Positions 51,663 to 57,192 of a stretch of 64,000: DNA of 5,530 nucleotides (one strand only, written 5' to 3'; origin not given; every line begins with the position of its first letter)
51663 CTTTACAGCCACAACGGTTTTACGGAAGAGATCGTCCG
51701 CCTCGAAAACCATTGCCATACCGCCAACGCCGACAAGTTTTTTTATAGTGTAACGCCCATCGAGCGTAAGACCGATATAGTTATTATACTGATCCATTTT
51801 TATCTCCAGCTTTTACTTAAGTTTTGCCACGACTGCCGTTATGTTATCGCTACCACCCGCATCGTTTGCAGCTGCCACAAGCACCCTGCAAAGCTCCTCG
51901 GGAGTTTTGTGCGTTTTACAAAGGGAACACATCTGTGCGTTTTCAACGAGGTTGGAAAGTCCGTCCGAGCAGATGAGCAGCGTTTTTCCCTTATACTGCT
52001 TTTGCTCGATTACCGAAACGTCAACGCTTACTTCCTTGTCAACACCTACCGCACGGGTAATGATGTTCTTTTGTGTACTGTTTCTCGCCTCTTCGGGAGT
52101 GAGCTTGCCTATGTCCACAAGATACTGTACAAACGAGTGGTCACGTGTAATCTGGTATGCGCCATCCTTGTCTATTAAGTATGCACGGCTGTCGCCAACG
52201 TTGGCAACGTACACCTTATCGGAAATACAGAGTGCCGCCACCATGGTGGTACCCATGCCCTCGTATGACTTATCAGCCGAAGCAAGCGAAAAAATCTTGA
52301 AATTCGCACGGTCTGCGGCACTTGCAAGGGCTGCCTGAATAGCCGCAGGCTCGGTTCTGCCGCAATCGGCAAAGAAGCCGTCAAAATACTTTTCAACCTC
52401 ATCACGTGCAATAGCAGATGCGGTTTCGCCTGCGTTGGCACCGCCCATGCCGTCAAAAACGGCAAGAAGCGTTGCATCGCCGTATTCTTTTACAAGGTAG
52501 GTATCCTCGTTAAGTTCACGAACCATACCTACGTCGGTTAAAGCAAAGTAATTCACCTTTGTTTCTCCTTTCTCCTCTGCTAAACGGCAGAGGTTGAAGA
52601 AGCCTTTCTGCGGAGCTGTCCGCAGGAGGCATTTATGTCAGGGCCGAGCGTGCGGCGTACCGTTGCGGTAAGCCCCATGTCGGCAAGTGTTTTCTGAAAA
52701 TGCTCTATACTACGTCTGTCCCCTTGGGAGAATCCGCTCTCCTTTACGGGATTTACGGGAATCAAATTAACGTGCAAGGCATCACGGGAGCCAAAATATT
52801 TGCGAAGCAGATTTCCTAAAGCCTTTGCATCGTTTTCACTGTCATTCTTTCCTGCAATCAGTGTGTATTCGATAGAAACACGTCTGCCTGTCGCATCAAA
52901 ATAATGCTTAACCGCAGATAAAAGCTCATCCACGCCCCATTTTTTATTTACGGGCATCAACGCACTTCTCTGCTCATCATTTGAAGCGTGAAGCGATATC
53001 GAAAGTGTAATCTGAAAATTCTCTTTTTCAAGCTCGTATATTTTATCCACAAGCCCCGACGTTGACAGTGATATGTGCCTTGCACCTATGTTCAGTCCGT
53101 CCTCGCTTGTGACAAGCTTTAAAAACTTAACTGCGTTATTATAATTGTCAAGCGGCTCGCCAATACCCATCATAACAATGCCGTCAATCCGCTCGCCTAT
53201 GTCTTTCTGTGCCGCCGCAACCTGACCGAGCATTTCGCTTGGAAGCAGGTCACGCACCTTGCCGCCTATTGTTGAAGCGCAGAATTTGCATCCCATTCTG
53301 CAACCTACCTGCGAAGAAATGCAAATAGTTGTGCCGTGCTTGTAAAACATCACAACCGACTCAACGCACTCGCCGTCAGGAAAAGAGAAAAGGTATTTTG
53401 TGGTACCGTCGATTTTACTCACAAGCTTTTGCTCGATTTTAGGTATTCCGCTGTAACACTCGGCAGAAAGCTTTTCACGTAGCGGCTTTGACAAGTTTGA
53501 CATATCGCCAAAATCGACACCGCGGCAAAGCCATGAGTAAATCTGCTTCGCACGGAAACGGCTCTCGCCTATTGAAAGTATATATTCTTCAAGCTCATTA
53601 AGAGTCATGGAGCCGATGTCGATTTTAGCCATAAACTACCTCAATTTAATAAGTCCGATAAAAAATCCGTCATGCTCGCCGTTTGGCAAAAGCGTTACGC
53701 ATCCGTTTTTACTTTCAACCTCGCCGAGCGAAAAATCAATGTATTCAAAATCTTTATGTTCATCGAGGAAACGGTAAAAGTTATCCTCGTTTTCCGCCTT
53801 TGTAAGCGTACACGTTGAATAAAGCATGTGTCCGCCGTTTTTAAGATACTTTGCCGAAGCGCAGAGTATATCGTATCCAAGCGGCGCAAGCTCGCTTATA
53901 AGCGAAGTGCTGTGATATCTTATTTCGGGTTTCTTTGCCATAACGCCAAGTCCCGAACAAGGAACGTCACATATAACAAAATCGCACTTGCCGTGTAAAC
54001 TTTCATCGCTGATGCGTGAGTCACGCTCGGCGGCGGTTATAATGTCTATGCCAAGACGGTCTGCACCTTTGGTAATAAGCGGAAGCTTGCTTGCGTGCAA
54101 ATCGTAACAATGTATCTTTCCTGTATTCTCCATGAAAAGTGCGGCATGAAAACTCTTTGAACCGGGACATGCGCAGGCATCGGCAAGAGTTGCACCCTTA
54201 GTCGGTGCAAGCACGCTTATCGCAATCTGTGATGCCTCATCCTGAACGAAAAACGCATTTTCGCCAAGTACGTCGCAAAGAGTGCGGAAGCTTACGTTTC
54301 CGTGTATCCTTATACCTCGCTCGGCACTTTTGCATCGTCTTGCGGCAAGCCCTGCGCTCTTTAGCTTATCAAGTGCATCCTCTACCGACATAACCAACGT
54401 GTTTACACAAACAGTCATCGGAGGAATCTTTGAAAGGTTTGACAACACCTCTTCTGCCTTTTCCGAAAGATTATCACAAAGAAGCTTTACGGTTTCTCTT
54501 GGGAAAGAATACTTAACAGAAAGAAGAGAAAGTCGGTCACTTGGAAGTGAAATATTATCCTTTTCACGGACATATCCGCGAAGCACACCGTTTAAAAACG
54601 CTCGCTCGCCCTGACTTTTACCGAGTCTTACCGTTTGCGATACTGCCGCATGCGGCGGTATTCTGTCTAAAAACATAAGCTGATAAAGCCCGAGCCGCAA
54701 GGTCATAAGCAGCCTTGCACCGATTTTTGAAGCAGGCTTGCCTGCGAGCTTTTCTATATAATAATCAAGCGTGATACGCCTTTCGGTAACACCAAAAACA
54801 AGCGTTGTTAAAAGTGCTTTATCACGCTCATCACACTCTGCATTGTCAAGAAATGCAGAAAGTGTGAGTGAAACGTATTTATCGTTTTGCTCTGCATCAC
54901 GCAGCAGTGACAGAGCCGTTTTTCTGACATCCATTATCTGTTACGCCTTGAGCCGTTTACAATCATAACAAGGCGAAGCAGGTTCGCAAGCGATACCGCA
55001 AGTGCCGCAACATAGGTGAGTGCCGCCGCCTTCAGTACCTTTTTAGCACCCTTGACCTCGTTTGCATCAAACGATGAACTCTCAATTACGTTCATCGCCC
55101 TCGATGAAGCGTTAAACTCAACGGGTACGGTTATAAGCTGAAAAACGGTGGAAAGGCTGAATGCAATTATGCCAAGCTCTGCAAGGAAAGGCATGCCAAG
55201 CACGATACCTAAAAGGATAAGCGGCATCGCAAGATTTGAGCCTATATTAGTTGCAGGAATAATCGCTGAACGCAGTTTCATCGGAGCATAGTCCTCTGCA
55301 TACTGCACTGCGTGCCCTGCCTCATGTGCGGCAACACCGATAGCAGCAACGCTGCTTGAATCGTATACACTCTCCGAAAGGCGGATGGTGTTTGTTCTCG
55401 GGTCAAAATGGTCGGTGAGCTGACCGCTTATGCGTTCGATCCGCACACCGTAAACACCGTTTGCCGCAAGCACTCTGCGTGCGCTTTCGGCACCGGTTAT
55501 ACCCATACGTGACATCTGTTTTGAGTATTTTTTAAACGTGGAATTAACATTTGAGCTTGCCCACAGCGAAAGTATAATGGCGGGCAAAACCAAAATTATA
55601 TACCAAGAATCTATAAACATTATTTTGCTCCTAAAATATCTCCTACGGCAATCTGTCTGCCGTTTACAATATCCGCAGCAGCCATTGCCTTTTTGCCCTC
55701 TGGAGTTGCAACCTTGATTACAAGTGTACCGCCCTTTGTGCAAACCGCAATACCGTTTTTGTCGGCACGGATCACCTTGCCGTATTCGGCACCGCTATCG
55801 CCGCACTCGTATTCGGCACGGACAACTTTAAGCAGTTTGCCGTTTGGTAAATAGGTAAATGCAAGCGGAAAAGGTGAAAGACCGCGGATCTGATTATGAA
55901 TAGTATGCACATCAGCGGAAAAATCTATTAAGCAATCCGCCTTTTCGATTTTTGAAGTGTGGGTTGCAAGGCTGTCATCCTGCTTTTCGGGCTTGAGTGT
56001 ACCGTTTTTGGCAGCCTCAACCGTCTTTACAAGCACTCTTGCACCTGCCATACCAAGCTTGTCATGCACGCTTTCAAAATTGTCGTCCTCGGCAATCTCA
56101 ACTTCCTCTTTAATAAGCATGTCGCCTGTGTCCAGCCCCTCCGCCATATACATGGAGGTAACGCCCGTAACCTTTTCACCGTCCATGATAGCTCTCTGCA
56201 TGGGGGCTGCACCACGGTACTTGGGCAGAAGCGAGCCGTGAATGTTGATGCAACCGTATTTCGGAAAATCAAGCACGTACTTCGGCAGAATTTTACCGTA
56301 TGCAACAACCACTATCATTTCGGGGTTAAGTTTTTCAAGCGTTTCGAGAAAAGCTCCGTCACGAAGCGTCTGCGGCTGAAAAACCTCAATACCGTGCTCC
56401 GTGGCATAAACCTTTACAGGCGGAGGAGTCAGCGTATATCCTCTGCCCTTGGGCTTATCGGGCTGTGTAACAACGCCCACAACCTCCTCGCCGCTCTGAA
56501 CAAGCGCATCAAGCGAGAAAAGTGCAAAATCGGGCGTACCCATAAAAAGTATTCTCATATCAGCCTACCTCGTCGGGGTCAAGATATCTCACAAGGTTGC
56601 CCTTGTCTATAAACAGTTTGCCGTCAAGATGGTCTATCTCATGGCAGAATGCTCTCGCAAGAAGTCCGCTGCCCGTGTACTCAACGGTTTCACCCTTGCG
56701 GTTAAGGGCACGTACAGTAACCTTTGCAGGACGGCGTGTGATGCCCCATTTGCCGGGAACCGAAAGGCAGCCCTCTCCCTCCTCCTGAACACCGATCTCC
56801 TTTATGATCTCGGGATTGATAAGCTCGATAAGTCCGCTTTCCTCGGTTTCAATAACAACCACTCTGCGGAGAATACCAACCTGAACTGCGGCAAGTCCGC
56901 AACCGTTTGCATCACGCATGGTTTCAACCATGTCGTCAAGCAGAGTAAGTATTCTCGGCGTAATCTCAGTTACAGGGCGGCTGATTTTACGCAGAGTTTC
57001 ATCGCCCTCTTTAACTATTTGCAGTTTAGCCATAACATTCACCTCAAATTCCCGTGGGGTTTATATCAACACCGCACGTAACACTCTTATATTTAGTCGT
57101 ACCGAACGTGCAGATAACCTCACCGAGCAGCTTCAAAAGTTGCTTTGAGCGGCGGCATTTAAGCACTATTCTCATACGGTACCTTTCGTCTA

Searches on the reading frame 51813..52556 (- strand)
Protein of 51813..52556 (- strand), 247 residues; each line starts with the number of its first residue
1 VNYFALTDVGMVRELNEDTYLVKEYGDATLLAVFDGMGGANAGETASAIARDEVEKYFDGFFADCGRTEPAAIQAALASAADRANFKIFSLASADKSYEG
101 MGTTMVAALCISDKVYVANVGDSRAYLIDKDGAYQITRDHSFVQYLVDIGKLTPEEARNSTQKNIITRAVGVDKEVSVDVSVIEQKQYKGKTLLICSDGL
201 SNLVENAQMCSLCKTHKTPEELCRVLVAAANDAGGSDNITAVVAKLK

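Call 50: search_protein_families(library=pfam, proteins=[window:51813-52556:-], max_evalue=0.00001)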
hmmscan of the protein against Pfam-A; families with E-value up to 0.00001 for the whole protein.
window:51813-52556:- (247 aa): 2 families
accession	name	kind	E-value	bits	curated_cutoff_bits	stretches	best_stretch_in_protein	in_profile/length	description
PF00481.26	PP2C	-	6.3e-19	69.1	20.3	1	27-141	33-141/255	Protein phosphatase 2C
PF13672.11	PP2C_2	-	3.7e-17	63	24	1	14-208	10-182/209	Protein phosphatase 2C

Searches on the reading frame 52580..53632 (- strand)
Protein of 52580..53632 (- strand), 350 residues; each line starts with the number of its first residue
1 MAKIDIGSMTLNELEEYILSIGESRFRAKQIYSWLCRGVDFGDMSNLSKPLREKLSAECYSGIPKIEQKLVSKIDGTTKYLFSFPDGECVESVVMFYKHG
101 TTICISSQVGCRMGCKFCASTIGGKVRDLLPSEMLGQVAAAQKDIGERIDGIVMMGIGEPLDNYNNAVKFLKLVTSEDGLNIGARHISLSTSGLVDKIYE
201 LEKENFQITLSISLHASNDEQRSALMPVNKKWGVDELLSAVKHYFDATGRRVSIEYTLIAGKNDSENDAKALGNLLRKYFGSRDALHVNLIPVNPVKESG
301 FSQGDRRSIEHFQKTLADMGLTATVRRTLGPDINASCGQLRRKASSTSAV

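Call 50: search_protein_families(library=pfam, proteins=[window:52580-53632:-], max_evalue=0.00001)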
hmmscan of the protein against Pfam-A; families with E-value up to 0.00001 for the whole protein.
window:52580-53632:- (350 aa): 2 families
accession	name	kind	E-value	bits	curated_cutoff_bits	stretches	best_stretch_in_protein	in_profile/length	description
PF04055.27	Radical_SAM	-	5.9e-19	69.3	29.5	1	106-266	2-158/166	Radical SAM superfamily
PF21016.3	RlmN_N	-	5.2e-14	52.2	24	1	5-59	2-58/60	Ribosomal RNA large subunit methyltransferase N-terminal domain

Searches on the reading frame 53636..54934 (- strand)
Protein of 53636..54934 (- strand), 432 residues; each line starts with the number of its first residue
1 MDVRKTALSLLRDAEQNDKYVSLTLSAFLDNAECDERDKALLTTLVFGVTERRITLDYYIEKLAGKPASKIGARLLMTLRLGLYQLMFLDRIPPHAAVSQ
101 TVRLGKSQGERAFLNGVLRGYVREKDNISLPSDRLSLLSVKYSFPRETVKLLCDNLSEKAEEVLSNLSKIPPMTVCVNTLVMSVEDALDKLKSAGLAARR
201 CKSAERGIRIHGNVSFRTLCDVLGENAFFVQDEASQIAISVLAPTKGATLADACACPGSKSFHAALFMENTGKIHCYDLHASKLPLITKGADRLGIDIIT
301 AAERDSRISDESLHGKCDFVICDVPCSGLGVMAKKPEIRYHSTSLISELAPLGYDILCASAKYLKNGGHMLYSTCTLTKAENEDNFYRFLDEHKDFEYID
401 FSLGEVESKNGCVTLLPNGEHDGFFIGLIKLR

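Call 50: search_protein_families(library=pfam, proteins=[window:53636-54934:-], max_evalue=0.00001)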
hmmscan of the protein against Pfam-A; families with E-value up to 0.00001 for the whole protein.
window:53636-54934:- (432 aa): 3 families
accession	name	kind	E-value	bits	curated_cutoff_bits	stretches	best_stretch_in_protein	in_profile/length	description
PF01189.24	Methyltr_RsmB-F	-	1.9e-36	126.1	27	1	241-428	3-197/199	16S rRNA methyltransferase RsmB/F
PF01029.23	NusB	-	1.6e-24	87.2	23.1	1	2-123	2-133/133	NusB family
PF22458.1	RsmF-B_ferredox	-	9.3e-11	42.2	27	1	149-215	6-72/74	Methyltr_RsmF/B-like, ferredoxin-like domain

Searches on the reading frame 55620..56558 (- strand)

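Call 50: search_protein_families(library=pfam, proteins=[window:55620-56558:-], max_evalue=0.00001)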
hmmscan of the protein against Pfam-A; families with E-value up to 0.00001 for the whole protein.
window:55620-56558:- (312 aa): 2 families
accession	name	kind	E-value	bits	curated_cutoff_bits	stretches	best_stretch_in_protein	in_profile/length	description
PF00551.24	Formyl_trans_N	-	2.1e-46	158.4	26.1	1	1-179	1-180/181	Formyl transferase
PF02911.23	Formyl_trans_C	-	4.5e-23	81.8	21.1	1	203-301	1-99/100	Formyl transferase, C-terminal domain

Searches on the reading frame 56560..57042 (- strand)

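Call 51: search_protein_families(library=pfam, proteins=[window:56560-57042:-], max_evalue=0.001)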
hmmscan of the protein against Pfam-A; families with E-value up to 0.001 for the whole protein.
window:56560-57042:- (160 aa): 1 family
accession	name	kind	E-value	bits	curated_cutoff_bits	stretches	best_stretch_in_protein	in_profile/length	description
PF01327.26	Pep_deformylase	-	1.3e-45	155.3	22.8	1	7-147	2-149/156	Polypeptide deformylase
